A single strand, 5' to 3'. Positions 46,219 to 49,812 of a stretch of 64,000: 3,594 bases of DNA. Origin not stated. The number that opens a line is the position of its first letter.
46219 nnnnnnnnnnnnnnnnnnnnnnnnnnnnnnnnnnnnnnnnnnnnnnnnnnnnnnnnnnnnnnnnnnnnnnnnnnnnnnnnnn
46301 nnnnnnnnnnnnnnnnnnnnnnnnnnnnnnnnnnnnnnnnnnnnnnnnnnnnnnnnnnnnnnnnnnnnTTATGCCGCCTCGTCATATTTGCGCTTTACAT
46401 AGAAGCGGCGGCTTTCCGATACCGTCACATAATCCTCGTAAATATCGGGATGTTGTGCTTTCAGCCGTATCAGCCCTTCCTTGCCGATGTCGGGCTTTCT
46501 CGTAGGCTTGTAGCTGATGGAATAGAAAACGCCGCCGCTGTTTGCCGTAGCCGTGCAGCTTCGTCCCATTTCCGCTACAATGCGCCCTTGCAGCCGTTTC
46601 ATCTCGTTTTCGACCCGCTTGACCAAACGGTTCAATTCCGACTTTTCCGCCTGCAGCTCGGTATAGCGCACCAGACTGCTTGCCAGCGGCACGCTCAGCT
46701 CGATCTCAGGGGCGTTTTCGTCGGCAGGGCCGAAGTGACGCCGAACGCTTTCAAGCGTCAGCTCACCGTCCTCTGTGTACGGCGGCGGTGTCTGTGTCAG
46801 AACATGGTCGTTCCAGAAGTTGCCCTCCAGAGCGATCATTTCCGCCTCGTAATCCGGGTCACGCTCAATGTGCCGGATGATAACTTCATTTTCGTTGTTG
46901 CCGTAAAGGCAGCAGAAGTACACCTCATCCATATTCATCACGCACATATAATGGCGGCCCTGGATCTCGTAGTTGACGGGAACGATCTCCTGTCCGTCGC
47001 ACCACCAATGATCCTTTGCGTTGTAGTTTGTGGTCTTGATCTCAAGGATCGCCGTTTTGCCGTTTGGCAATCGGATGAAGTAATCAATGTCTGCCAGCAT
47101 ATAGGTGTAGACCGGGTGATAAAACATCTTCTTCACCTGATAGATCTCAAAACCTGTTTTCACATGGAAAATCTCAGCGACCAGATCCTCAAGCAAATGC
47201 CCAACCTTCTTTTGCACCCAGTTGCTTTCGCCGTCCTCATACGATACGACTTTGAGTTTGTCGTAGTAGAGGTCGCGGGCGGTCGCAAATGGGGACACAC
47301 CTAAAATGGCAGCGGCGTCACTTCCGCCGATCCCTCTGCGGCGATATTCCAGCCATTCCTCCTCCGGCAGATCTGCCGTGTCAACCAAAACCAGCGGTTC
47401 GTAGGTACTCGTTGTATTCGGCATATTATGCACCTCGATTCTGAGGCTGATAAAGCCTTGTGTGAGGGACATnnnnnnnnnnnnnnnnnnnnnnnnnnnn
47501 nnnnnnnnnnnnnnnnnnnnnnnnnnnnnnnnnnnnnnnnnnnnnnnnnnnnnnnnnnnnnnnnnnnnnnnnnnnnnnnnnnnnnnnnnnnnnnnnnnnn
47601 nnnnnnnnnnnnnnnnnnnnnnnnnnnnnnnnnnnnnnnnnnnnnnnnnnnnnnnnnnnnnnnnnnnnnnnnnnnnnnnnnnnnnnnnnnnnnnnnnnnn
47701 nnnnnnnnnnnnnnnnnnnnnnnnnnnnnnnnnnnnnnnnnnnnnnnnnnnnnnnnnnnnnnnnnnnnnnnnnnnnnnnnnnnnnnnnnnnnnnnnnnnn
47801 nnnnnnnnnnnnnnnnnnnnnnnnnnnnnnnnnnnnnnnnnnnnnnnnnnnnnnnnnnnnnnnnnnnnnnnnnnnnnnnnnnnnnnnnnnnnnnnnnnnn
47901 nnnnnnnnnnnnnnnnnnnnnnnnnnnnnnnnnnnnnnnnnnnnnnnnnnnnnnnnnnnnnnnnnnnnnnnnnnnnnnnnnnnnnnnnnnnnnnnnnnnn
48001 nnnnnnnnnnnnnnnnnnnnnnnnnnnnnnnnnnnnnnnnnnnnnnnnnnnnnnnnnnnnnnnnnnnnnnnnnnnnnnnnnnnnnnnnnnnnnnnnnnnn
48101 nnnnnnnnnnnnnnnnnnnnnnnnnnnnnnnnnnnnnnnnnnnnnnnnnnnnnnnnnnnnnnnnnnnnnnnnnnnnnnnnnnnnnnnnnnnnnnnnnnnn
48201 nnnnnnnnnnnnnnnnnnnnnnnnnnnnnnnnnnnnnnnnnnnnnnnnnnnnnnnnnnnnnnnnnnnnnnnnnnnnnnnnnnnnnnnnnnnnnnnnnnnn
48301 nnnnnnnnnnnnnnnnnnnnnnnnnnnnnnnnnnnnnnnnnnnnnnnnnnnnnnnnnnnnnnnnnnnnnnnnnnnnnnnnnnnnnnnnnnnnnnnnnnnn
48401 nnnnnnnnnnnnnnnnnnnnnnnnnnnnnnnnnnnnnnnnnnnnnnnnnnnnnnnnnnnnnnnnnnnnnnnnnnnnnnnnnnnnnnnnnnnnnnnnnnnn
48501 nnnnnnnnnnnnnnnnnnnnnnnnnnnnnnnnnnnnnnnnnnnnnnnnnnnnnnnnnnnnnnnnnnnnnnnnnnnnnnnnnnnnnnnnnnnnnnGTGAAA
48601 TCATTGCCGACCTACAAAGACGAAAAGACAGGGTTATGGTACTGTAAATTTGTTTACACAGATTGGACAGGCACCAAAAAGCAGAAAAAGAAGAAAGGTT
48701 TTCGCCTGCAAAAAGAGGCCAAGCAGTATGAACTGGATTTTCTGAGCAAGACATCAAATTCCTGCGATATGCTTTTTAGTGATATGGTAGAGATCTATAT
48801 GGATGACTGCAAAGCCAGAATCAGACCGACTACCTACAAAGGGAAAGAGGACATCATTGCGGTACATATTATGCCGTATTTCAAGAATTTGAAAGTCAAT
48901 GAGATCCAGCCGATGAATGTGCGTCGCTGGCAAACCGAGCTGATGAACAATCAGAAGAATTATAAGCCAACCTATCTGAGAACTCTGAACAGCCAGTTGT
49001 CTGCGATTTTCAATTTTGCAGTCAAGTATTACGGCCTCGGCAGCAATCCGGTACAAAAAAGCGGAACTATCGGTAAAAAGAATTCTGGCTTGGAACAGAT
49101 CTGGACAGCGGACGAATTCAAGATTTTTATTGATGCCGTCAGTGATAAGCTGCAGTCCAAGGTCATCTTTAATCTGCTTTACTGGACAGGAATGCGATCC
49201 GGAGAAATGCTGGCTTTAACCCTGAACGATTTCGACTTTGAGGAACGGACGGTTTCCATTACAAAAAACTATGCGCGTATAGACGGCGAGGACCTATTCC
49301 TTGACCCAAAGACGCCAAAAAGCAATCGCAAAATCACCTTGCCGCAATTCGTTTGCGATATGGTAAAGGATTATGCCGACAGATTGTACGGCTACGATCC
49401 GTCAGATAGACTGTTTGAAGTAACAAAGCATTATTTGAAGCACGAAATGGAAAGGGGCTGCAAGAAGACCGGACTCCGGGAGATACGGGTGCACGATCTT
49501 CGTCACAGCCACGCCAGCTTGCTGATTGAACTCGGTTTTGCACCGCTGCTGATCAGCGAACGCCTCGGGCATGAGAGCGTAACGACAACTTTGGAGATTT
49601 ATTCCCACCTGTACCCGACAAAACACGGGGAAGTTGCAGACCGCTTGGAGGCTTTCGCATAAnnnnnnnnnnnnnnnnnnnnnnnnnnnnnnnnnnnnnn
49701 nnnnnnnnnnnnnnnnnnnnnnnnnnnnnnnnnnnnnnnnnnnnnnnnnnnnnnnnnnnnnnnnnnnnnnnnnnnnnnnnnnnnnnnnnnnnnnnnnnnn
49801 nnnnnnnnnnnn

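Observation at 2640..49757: About 47-kb lower-GC block between tRNA-Leu(CAA) and guaA, compositionally distinct from flanks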

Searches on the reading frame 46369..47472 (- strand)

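Call 8: search_protein_families(library=pfam, proteins=[window:46369-47472:-])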
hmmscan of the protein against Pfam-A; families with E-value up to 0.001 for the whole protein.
window:46369-47472:- (367 aa): 1 family
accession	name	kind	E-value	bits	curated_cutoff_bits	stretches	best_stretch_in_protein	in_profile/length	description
PF09588.16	YqaJ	-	2.8e-21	76.8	22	1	39-180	1-148/150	YqaJ-like viral recombinase domain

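Call 71: search_protein_families(library=phrogs, proteins=[window:46369-47424:-], max_evalue=0.001)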
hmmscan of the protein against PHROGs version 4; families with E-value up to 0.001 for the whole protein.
window:46369-47424:- (351 aa): 4 families
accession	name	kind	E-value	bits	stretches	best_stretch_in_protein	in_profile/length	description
phrog_434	-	DNA, RNA and nucleotide metabolism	1.2e-71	242.9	1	12-349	48-367/372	RecE-like recombination exonuclease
phrog_7655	-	DNA, RNA and nucleotide metabolism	6.7e-06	26.2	1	22-185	11-164/551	RecE-like recombination exonuclease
phrog_8474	-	unknown function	3.3e-05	24.6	1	12-45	15-48/48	-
phrog_149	-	DNA, RNA and nucleotide metabolism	0.00015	21.2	1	12-196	592-782/1242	exonuclease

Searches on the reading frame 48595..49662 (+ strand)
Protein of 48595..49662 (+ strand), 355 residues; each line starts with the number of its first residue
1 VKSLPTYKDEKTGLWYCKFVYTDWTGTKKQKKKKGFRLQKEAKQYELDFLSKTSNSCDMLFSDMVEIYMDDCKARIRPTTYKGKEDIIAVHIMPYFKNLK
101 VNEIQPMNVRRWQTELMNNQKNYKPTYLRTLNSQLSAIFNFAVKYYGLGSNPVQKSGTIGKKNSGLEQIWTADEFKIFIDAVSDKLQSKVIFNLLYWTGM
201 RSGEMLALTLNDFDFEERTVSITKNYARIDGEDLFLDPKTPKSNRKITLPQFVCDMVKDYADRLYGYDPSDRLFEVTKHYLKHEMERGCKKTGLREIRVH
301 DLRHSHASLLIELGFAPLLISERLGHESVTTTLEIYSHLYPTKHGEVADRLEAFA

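Call 8: search_protein_families(library=pfam, proteins=[window:48595-49662:+])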
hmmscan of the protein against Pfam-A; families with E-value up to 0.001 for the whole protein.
window:48595-49662:+ (355 aa): 3 families
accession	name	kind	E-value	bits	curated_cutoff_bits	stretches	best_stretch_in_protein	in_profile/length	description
PF00589.27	Phage_integrase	-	4.4e-23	82.4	27.1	1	172-341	5-170/172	Phage integrase family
PF14659.12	Phage_int_SAM_3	-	3.4e-19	69.3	22.6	1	61-117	2-58/58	Phage integrase, N-terminal SAM-like domain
PF14657.12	Arm-DNA-bind_4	-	1.3e-12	47.5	22.3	1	15-57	2-46/47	Arm DNA-binding domain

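Call 46: find_encoding_contigs(protein=window:48604-49659:+, flank=10000, max_places=10)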
Protein seq(352 aa) (352 aa): 23 contigs read that carry it; 10 places shown.
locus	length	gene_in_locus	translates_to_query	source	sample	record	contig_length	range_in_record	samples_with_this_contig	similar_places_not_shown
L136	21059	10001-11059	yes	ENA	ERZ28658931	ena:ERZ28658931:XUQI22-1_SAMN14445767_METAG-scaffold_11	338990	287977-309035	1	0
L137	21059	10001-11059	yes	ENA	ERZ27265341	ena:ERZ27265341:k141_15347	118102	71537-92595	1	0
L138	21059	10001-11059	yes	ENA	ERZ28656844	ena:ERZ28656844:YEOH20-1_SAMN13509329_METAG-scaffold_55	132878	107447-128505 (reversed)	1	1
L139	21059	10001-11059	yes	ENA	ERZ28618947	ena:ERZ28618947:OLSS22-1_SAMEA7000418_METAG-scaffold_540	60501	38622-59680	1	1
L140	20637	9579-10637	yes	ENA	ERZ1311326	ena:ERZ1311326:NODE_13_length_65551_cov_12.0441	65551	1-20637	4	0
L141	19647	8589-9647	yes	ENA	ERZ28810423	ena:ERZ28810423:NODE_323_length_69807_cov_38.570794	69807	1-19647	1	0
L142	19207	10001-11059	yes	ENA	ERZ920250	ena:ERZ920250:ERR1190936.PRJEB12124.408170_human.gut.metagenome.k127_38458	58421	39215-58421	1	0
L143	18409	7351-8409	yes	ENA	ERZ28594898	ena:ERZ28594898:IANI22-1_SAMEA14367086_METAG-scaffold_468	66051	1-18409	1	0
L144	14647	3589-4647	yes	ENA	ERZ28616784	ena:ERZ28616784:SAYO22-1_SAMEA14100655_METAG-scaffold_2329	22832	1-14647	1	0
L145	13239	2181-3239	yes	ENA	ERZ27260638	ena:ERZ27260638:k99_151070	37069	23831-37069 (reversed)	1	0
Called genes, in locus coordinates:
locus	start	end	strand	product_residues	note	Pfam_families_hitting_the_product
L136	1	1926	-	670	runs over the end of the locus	PF14284:PcfJ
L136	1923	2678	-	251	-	-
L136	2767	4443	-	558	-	PF14191:YodL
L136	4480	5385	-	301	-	-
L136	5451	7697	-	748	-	PF23139:OB_YrrC, PF14520:HHH_5 (faint), PF14490:HHH_RecD2, PF13086:AAA_11, PF13245:AAA_19, PF13604:AAA_30, PF18335:SH3_13, PF13538:UvrD_C_2, +1 more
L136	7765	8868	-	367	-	PF09588:YqaJ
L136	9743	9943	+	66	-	PF08279:HTH_11 (weak), PF09339:HTH_IclR (weak), PF13384:HTH_23, PF13551:HTH_29 (weak), PF12728:HTH_17 (weak)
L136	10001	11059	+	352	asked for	PF14657:Arm-DNA-bind_4, PF14659:Phage_int_SAM_3, PF00589:Phage_integrase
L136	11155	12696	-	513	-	PF00117:GATase, PF07722:Peptidase_C26 (weak), PF02540:NAD_synthase (faint), PF03054:tRNA_Me_trans (faint), PF00958:GMP_synt_C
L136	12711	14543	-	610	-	PF13522:GATase_6, PF13537:GATase_7, PF01380:SIS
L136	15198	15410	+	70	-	PF00269:SASP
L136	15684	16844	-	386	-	PF01411:tRNA-synt_2c, PF07973:tRNA_SAD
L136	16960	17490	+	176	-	PF07155:ECF-ribofla_trS, PF12822:ECF_trnsprt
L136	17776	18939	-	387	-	PF00389:2-Hacid_dh, PF02826:2-Hacid_dh_C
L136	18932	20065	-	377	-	PF00266:Aminotran_5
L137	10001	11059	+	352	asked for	PF14657:Arm-DNA-bind_4, PF14659:Phage_int_SAM_3, PF00589:Phage_integrase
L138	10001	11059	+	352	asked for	PF14657:Arm-DNA-bind_4, PF14659:Phage_int_SAM_3, PF00589:Phage_integrase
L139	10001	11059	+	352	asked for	PF14657:Arm-DNA-bind_4, PF14659:Phage_int_SAM_3, PF00589:Phage_integrase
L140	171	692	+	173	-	PF02534:T4SS-DNA_transf, PF12696:TraG-D_C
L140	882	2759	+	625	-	PF09820:AAA-ATPase_like, PF08011:PDDEXK_9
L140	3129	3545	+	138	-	PF00436:SSB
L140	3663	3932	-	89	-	-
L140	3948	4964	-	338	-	-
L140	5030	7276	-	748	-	PF23139:OB_YrrC, PF14520:HHH_5 (faint), PF14490:HHH_RecD2, PF13086:AAA_11, PF13245:AAA_19, PF13604:AAA_30, PF18335:SH3_13, PF13538:UvrD_C_2, +1 more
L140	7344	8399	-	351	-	PF09588:YqaJ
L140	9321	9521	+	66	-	PF08279:HTH_11 (weak), PF09339:HTH_IclR (weak), PF13384:HTH_23, PF13551:HTH_29 (weak), PF12728:HTH_17 (weak)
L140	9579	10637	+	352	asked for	PF14657:Arm-DNA-bind_4, PF14659:Phage_int_SAM_3, PF00589:Phage_integrase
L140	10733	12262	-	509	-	PF00117:GATase, PF07722:Peptidase_C26, PF02540:NAD_synthase (faint), PF03054:tRNA_Me_trans (faint), PF00958:GMP_synt_C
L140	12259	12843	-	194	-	PF00156:Pribosyltran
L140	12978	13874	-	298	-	PF00126:HTH_1, PF03466:LysR_substrate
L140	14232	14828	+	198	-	PF07694:5TM-5TMR_LYT (weak), PF07155:ECF-ribofla_trS, PF09515:Thia_YuaJ (weak), PF12822:ECF_trnsprt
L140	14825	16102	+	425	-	PF08245:Mur_ligase_M, PF02875:Mur_ligase_C, PF27239:FOL3_C (weak)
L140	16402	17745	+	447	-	PF22039:HUTI_composite_bact (faint), PF07969:Amidohydro_3 (faint), PF01979:Amidohydro_1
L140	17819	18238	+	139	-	-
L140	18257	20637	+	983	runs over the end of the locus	PF14691:Fer4_20, PF00070:Pyr_redox (faint), PF01494:FAD_binding_3 (faint), PF07992:Pyr_redox_2, PF12831:FAD_oxidored (faint), PF13450:NAD_binding_8 (weak), PF13738:Pyr_redox_3 (weak)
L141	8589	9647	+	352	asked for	PF14657:Arm-DNA-bind_4, PF14659:Phage_int_SAM_3, PF00589:Phage_integrase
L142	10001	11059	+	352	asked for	PF14657:Arm-DNA-bind_4, PF14659:Phage_int_SAM_3, PF00589:Phage_integrase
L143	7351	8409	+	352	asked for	PF14657:Arm-DNA-bind_4, PF14659:Phage_int_SAM_3, PF00589:Phage_integrase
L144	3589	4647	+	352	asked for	PF14657:Arm-DNA-bind_4, PF14659:Phage_int_SAM_3, PF00589:Phage_integrase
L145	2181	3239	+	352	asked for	PF14657:Arm-DNA-bind_4, PF14659:Phage_int_SAM_3, PF00589:Phage_integrase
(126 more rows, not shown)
